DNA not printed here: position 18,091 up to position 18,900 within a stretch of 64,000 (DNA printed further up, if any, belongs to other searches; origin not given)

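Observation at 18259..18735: Unnamed 159-aa 'RAHDD' domain: candidate new pseudomurein-acting enzyme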

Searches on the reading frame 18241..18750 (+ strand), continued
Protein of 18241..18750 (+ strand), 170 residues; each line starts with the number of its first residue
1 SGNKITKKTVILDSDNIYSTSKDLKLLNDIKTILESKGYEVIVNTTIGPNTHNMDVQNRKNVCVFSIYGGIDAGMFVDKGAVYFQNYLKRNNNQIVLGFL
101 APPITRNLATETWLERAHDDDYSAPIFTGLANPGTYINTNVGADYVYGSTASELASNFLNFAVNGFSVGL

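Call 51: search_protein_families(library=pfam, alignment_id=A3, max_evalue=5)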
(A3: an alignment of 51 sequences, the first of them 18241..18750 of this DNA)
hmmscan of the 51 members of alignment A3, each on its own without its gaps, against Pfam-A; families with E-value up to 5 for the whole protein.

A. member 1, window:18241-18750:+ (170 aa): 3 families
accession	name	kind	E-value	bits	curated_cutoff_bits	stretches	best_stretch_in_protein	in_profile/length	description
PF03698.18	UPF0180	-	0.07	13.8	25.4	1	27-57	9-29/77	Uncharacterised protein family (UPF0180)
PF25432.1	FF_PRPF40A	-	0.11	12.8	27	1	28-46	7-25/60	PRPF40A-like, FF domain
PF10086.14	YhfC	-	0.27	11.1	24.2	1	53-93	50-91/222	YhfC intramembrane metalloprotease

B. families by the number of members that match (of 51 scanned): 41 families (the first 25 are shown)
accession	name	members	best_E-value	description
PF06135.17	IreB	3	0.11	IreB regulatory phosphoprotein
PF00884.28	Sulfatase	2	0.003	Sulfatase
PF03698.18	UPF0180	2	0.01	Uncharacterised protein family (UPF0180)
PF13676.11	TIR_2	2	0.072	TIR domain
PF13399.11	LytR_C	1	0.0047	LytR cell envelope-related transcriptional attenuator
PF20795.3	DUF6841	1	0.0062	NTF2-like protein (DUF6841)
PF15138.11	Syncollin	1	0.01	Syncollin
PF23586.2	Beta-prop_NWD2_C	1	0.016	NWD2 C-terminal beta-propeller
PF13809.12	Tubulin_2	1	0.023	Tubulin like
PF17023.10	DUF5098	1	0.024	Domain of unknown function (DUF5098)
PF03233.18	Cauli_AT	1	0.027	Aphid transmission protein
PF05818.17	TraT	1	0.029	Enterobacterial TraT complement resistance protein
PF00781.29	DAGK_cat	1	0.034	Diacylglycerol kinase catalytic domain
PF18971.5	CagA_N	1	0.038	CagA protein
PF16203.11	ERCC3_RAD25_C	1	0.039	ERCC3/RAD25/XPB C-terminal helicase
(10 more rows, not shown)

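Call 52: search_protein_families(library=phrogs, alignment_id=A3, max_evalue=0.01)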
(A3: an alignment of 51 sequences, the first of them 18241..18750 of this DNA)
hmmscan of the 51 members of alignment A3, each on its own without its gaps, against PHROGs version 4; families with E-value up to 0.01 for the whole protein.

A. member 1, window:18241-18750:+ (170 aa): 0 families

B. families by the number of members that match (of 51 scanned): 1 family
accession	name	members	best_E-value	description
phrog_14491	-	1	0.005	-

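Call 53: search_dna_similar(query=window:18241-18750:+, collection=phages, mode=protein, max_evalue=0.01)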
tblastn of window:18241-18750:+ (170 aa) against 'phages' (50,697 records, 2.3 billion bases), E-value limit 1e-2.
No match.

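Call 54: search_dna_similar(query=P0095, collection=phages, mode=protein, max_evalue=0.001)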
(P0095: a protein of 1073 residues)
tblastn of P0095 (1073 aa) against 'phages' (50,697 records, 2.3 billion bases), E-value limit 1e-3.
Records with a match: 280; places in all: 280; records where one place covers at least 80% of the query: 0.
Best place of each record, by identity: <60% 280.
By first word of the organism name: Staphylococcus 99; Bacillus 57; Streptococcus 55; Lactococcus 30; Paenibacillus 13; Geobacillus 8; Listeria 6; Weissella 4; Bacteriophage 3; Terrisporobacter 1; and 4 more.
By host as written in the record: Staphylococcus aureus 31; - 24; Lactococcus lactis 14; Streptococcus thermophilus 14; Bacillus anthracis 12; Paenibacillus larvae 11; Streptococcus thermophilus ST64987 8; Bacillus cereus 7; and 113 more.
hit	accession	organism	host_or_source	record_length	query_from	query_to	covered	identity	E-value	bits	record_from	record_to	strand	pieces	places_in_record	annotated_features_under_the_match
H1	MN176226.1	Bacillus phage 035JT001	Bacillus subtilis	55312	447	806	34%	29.2%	1e-21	108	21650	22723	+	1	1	29: minor tail protein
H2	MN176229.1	Bacillus phage 055SW001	Bacillus subtilis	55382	447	806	34%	29.1%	3e-20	103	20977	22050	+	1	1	27: minor tail protein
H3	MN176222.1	Bacillus phage 022DV001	Bacillus subtilis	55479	447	806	34%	29.1%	3e-20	103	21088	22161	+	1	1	27: minor tail protein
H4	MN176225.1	Bacillus phage 031MP004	Bacillus subtilis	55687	447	806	34%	29.1%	3e-20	103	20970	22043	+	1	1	27: minor tail protein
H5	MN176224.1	Bacillus phage 031MP002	Bacillus subtilis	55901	447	806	34%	29.1%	3e-20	103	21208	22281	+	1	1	27: minor tail protein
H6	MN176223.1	Bacillus phage 031MP003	Bacillus subtilis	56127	447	806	34%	29.1%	3e-20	103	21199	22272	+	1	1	28: minor tail protein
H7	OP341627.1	Geobacillus phage vB_GthS_PK3.6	Geobacillus thermodenitrificans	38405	432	796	34%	27.9%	2e-19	101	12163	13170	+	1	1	putative tail fiber protein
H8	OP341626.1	Geobacillus phage vB_GthS_PK3.5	Geobacillus thermodenitrificans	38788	432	796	34%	27.9%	3e-19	100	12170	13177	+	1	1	putative tail fiber protein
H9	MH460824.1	Paenibacillus phage Unity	Paenibacillus larvae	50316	444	782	32%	29.5%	1e-20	105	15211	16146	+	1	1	endopeptidase tail protein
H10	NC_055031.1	Paenibacillus phage Unity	Paenibacillus larvae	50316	444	782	32%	29.5%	1e-20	105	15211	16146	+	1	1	virion structural protein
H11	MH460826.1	Paenibacillus phage Heath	Paenibacillus larvae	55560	444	782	32%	29.5%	1e-20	105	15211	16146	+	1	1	endopeptidase tail protein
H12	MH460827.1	Paenibacillus phage Halcyone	Paenibacillus larvae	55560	444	782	32%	29.5%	1e-20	105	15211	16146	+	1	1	endopeptidase tail protein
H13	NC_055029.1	Paenibacillus phage Halcyone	Paenibacillus larvae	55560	444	782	32%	29.5%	1e-20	105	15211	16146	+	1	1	virion structural protein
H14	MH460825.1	Paenibacillus phage Scottie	Paenibacillus larvae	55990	444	782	32%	29.5%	1e-20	105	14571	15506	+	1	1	endopeptidase tail protein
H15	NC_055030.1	Paenibacillus phage Scottie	Paenibacillus larvae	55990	444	782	32%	29.5%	1e-20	105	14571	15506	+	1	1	virion structural protein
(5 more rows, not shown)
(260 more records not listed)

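Call 56: find_related_loci(query=P0095, collection=viral_contigs, flank=10000)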
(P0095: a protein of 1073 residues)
Query P0095 (1073 aa) in viral_contigs; peptide patterns used: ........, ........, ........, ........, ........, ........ (x = any residue, [..] = any of these).
No stretch of DNA in the collection matches any of the patterns.

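Call 57: find_related_loci(query=P0126, collection=viral_contigs, flank=10000)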
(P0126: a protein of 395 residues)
Query P0126 (395 aa) in viral_contigs; peptide patterns used: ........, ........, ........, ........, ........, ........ (x = any residue, [..] = any of these).
No stretch of DNA in the collection matches any of the patterns.

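Call 66: find_encoding_contigs(protein=P0144, flank=6000, max_places=4)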
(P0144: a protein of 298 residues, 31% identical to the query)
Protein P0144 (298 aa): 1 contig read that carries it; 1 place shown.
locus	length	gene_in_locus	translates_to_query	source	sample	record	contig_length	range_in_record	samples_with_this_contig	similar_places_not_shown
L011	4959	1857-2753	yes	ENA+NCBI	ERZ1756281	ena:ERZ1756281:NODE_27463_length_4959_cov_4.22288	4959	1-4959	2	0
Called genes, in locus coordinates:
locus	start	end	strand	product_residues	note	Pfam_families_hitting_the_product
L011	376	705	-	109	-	PF26119:DUF8036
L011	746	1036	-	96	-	PF01022:HTH_5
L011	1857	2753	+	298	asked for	PF09373:PMBR (faint)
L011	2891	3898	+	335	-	PF03706:LPG_synthase_TM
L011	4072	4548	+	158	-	PF07705:CARDB (weak)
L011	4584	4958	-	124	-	?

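Call 67: find_encoding_contigs(protein=P0154, flank=8000, max_places=3)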
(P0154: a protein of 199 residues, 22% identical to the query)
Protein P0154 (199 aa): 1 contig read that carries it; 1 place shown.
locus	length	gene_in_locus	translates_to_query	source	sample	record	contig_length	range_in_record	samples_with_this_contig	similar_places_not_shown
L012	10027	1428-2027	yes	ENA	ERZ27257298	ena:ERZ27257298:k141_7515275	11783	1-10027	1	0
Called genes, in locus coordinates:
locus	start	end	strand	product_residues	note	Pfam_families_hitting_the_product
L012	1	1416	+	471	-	?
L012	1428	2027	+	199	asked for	-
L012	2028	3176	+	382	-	-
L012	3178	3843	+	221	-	-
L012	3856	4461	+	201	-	-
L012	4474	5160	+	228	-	-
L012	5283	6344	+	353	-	PF00589:Phage_integrase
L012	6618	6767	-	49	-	-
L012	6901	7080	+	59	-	-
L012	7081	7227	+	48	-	-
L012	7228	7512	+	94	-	-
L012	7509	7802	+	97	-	-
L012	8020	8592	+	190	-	-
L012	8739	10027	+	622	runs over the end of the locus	PF17207:MCM_OB, PF00493:MCM, PF01078:Mg_chelatase, PF17855:MCM_lid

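Call 68: find_encoding_contigs(protein=P0003, flank=3000, max_places=4)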
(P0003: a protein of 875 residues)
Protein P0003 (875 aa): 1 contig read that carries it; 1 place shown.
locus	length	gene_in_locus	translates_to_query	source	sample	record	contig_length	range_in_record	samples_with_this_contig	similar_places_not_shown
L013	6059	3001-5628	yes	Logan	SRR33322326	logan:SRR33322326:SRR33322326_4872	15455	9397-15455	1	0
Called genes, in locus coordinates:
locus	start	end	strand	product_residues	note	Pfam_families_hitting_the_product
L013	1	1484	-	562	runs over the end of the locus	-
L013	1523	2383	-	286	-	PF04018:VCA0040-like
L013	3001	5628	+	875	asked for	PF02369:Big_1 (faint), PF09134:Invasin_D3 (faint), PF13620:CarboxypepD_reg (faint), PF16640:Big_3_5 (weak), PF17789:MG4 (faint), PF09373:PMBR (faint)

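Call 69: find_encoding_contigs(protein=P0126, flank=8000, max_places=3)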
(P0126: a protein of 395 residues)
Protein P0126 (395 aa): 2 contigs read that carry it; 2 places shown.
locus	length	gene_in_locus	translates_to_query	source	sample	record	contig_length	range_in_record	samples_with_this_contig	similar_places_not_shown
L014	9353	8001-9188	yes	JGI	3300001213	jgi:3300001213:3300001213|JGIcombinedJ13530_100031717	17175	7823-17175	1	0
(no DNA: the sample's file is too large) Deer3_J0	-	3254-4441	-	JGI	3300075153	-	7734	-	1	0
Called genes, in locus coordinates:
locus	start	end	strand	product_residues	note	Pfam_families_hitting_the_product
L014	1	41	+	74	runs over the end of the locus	-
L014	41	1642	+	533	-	-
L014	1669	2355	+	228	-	-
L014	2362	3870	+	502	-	PF00801:PKD, PF18911:PKD_4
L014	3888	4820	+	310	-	-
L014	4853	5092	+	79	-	-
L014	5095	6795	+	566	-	PF10162:G8 (faint)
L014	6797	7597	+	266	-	-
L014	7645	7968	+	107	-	-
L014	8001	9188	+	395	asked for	PF01471:PG_binding_1, PF12386:Peptidase_C71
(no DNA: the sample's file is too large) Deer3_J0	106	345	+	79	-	-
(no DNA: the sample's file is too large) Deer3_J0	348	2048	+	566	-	PF10162:G8 (faint)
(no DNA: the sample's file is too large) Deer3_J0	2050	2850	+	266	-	-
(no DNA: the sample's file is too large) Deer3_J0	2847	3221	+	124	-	-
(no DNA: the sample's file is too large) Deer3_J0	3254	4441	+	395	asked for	PF01471:PG_binding_1, PF12386:Peptidase_C71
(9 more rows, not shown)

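Call 70: find_encoding_contigs(protein=P0024, flank=8000, max_places=3)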
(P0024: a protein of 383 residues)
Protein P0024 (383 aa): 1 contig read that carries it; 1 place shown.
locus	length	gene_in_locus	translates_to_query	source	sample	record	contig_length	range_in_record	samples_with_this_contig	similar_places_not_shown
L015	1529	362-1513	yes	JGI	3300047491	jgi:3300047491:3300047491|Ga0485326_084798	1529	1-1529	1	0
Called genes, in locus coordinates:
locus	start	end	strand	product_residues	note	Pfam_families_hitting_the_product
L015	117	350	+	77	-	-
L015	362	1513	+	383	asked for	PF12386:Peptidase_C71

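Call 79: list_cluster_members(proteins=[P0144, P0156, P0080, P0146, P0148])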
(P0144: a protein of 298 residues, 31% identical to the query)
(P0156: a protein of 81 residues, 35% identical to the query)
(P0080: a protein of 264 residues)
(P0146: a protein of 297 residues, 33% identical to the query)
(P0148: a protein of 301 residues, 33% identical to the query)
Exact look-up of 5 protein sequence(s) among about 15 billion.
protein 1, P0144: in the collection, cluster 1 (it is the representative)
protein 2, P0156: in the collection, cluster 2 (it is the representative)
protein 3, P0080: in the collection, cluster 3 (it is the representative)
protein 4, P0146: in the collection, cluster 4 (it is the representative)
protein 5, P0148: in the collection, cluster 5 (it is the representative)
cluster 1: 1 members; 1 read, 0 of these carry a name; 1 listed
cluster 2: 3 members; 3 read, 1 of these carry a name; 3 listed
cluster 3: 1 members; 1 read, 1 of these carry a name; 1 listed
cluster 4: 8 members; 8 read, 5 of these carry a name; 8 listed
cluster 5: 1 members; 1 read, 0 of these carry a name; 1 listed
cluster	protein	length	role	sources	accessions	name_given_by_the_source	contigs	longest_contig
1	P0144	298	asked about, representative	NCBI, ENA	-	-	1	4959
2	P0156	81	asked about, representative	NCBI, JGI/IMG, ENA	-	hypothetical protein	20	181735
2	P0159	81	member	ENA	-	-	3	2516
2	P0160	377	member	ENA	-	-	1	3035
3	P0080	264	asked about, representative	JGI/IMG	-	hypothetical protein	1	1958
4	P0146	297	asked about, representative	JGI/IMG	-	hypothetical protein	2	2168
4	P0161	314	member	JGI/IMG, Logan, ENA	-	hypothetical protein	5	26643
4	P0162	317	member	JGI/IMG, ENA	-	hypothetical protein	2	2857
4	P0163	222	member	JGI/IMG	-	hypothetical protein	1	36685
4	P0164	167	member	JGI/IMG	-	hypothetical protein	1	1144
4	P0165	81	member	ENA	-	-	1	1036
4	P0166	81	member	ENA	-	-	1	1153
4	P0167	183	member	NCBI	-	-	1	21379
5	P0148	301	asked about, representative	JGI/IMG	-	-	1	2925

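Call 96: search_protein_families(library=pfam, proteins=[P0023, P0026, P0032, P0036, P0040, P0042, P0043, P0018, P0017, P0053], max_evalue=0.0001)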
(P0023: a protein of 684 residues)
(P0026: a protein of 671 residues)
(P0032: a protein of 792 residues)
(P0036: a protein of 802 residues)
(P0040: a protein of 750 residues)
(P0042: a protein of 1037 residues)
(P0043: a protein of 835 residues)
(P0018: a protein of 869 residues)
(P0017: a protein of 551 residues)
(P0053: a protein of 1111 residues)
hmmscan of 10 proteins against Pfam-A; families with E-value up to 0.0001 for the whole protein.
P0023 (684 aa): 1 family
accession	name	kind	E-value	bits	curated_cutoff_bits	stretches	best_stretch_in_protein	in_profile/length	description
PF16640.11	Big_3_5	-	3.4e-27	95.3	35.5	3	286-372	2-84/88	Bacterial Ig-like domain (group 3)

P0026 (671 aa): 1 family
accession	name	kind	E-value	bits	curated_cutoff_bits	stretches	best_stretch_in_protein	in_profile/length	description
PF16640.11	Big_3_5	-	2.6e-20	73.2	35.5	3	181-267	3-86/88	Bacterial Ig-like domain (group 3)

P0032 (792 aa): 1 family
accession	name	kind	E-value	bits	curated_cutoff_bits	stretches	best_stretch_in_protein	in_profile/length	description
PF16640.11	Big_3_5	-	2.8e-51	172.5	35.5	5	2-91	2-87/88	Bacterial Ig-like domain (group 3)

P0036 (802 aa): 1 family
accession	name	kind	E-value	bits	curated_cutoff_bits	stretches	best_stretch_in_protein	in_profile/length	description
PF16640.11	Big_3_5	-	3.8e-30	104.7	35.5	4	113-193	4-81/88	Bacterial Ig-like domain (group 3)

P0040 (750 aa): 1 family
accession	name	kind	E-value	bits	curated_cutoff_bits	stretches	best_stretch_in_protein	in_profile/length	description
PF16640.11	Big_3_5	-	1.1e-26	93.6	35.5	3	100-182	8-87/88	Bacterial Ig-like domain (group 3)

P0042 (1037 aa): 2 families
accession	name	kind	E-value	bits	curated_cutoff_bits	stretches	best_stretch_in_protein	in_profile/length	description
PF16640.11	Big_3_5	-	1.1e-45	154.6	35.5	6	152-240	3-87/88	Bacterial Ig-like domain (group 3)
PF09373.15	PMBR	-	8.3e-06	26.1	24.9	0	809-839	3-33/33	Pseudomurein-binding repeat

P0043 (835 aa): 1 family
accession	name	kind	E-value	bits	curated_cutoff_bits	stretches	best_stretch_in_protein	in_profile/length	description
PF16640.11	Big_3_5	-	5e-28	97.9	35.5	3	249-334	2-84/88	Bacterial Ig-like domain (group 3)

P0018 (869 aa): 6 families
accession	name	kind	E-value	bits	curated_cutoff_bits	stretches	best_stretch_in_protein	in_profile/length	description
PF02369.22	Big_1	-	2.1e-32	111.5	34.9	2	618-664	19-64/93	Bacterial Ig-like domain (group 1)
PF16640.11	Big_3_5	-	7.8e-27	94.1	35.5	1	515-591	4-81/88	Bacterial Ig-like domain (group 3)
PF17789.7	MG4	-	1.2e-24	86.7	24.7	0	160-216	6-66/95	Macroglobulin domain MG4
PF24025.1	Ig_DR_A0283-like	-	4.3e-14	53.1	27.1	0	614-676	3-61/102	DR_A0283-like, Ig-like domain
PF10670.15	DUF4198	-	2.4e-08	34.8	34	0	601-666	129-195/209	Domain of unknown function (DUF4198)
PF11974.14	bMG3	-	5e-07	30.1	34.9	0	531-571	21-63/103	Bacterial alpha-2-macroglobulin MG3 domain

P0017 (551 aa): 5 families
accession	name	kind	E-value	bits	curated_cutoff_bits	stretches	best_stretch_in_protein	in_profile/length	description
PF16640.11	Big_3_5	-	1.9e-16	60.8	35.5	0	54-121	5-71/88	Bacterial Ig-like domain (group 3)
PF17789.7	MG4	-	1.3e-15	57.8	24.7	0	317-361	18-64/95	Macroglobulin domain MG4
PF02369.22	Big_1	-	5.3e-14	52.5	34.9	1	312-357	16-66/93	Bacterial Ig-like domain (group 1)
PF09134.16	Invasin_D3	-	2.3e-10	41.3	33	0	316-355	23-65/98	Invasin, domain 3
PF13620.12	CarboxypepD_reg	-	4.4e-10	40.2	32.3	0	68-130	4-69/82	Carboxypeptidase regulatory-like domain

P0053 (1111 aa): 0 families

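Call 97: find_encoding_contigs(protein=P0048, flank=8000, max_places=2)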
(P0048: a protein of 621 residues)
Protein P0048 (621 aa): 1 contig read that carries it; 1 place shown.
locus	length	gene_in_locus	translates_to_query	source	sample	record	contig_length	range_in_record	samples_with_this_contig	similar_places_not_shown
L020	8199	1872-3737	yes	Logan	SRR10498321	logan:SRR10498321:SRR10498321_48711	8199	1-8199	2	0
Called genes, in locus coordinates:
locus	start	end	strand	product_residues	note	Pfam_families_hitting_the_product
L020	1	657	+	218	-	?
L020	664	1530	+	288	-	PF01471:PG_binding_1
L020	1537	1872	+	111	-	-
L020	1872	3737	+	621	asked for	-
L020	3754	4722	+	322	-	-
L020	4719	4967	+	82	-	-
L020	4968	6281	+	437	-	PF10934:Sheath_initiator (faint), PF16640:Big_3_5 (weak)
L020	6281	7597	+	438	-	PF16640:Big_3_5 (weak)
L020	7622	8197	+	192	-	?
